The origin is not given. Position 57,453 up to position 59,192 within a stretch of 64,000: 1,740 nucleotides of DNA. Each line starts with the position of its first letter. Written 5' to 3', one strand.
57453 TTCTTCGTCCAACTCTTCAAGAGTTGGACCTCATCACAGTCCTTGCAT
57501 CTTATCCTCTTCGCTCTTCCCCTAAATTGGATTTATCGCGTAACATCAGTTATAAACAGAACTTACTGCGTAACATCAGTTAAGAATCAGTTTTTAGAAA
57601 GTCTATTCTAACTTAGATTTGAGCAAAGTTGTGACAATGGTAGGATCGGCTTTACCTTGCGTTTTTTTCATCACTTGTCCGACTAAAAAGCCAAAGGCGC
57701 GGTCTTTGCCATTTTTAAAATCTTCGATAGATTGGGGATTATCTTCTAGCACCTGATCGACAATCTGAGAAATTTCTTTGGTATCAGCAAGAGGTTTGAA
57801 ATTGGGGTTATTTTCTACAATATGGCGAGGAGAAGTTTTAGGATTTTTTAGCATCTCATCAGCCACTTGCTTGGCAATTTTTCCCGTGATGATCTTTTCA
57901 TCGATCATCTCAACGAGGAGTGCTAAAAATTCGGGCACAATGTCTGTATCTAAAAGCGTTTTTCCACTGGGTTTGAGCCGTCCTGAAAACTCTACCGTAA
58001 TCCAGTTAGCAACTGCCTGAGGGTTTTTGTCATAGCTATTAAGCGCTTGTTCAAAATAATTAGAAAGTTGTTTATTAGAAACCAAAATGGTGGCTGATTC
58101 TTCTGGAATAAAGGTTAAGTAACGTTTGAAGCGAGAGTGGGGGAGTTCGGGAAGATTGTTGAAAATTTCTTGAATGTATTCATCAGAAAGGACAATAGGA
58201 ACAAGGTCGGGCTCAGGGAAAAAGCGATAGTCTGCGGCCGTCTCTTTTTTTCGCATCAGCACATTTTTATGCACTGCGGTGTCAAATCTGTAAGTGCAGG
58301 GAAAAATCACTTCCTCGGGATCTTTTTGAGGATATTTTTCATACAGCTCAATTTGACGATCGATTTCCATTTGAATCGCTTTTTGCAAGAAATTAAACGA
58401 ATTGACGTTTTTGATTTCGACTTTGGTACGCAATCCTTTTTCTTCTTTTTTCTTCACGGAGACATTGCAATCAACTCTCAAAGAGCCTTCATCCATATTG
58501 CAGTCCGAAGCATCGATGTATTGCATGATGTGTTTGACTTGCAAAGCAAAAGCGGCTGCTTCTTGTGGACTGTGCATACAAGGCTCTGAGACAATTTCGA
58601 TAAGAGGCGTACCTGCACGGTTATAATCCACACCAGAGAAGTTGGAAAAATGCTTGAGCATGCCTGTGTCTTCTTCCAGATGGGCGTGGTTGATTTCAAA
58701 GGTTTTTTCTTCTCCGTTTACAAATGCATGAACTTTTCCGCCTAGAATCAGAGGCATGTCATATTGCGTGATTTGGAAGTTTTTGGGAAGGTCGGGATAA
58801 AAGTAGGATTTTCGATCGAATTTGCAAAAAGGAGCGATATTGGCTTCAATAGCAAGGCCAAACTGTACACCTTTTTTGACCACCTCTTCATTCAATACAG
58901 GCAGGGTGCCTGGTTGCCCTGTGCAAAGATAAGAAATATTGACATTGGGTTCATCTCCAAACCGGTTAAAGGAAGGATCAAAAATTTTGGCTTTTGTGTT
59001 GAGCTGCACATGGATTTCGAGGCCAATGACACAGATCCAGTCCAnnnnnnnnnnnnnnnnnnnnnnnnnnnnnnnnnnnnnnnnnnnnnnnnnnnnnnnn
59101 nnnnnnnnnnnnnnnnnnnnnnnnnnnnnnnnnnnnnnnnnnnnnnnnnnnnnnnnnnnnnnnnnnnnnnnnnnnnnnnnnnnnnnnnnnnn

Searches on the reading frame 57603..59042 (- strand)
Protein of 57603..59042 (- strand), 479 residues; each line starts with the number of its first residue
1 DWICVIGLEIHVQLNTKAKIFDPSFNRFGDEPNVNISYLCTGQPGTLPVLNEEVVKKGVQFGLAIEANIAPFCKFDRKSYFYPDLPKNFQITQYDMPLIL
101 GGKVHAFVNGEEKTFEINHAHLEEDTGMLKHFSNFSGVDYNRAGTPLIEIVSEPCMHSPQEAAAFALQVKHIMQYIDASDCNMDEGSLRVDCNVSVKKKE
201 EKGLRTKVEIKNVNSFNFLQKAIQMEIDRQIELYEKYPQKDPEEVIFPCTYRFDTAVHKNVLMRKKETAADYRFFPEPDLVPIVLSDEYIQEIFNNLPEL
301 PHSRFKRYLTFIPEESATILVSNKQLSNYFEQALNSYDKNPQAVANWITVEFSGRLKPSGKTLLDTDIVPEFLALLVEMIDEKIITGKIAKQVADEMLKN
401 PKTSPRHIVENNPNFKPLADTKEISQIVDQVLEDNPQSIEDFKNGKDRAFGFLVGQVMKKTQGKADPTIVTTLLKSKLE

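Call 12: find_related_loci(query=window:57603-59042:-, collection=genome_contigs, flank=10000)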
Query window:57603-59042:- (479 aa) in genome_contigs; peptide patterns used: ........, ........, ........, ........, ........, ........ (x = any residue, [..] = any of these).
600 stretches matched a pattern (row limit reached: there are more); 547 encode a relative of the query (tblastn E <= 1e-3); the best 80 are kept; 80 distinct loci.
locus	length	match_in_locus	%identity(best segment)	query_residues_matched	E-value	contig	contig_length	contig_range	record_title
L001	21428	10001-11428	59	1-475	0e+0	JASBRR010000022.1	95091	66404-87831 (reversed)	MAG: Simkaniaceae bacterium isolate BWSM_113 k141_90655, whole genome shotgun sequence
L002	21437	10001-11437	59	1-478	0e+0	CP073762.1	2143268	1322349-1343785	MAG: Simkaniaceae bacterium isolate M30B2 chromosome, complete genome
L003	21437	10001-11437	58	1-478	0e+0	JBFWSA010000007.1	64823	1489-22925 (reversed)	MAG: Simkaniaceae bacterium isolate CA_2019_TPBF_219 NODE_3310_length_64823_cov_4.648649_TPBF, whole genome shotgun sequ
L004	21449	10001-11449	54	1-478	1e-163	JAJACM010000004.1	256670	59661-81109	MAG: Chlamydiia bacterium isolate O_S4.2_102 S4CHLAM102_4, whole genome shotgun sequence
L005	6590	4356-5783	46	5-479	3e-132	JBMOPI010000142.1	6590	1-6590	MAG: Bacillota bacterium isolate Betzabe_MAG124 MAG124_142, whole genome shotgun sequence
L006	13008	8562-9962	47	7-478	2e-129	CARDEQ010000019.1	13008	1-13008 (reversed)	MAG TPA_asm: uncultured Clostridia bacterium isolate MGBC114077 genome assembly, contig: MGBC114077.19, whole genome sho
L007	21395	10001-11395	45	4-474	2e-128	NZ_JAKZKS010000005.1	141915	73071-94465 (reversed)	Bacillus sp. FJAT-47783 Scaffold5, whole genome shotgun sequence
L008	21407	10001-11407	45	4-478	5e-127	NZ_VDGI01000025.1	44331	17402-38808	Psychrobacillus vulpis strain Z8 scaffold25, whole genome shotgun sequence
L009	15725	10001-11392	45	5-474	9e-127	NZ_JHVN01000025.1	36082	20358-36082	Anoxybacillus tepidamans PS2 N667DRAFT_scaffold00024.24_C, whole genome shotgun sequence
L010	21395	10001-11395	45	4-474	3e-126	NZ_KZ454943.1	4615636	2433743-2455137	Bacillus solitudinis strain FJAT-45086 Scaffold1, whole genome shotgun sequence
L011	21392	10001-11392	45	5-474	8e-126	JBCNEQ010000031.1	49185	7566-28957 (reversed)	Bhargavaea massiliensis strain NRS-1537 NRS_1537_contig_0000031, whole genome shotgun sequence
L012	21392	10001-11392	45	5-474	9e-126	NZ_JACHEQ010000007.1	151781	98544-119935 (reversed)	Anoxybacillus mongoliensis strain DSM 19169 Ga0415325_07, whole genome shotgun sequence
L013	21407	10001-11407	45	5-479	1e-125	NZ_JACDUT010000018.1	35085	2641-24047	Thermaerobacillus caldiproteolyticus strain DSM 15730 Ga0415321_18, whole genome shotgun sequence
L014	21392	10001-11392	45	5-474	7e-126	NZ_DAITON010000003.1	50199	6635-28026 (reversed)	MAG: Anoxybacillus sp. isolate CTOTU21545 NODE_481_length_50199_cov_10.191808, whole genome shotgun sequence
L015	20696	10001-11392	45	5-474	6e-126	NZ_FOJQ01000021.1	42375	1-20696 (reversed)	Anoxybacillus pushchinoensis strain K1, whole genome shotgun sequence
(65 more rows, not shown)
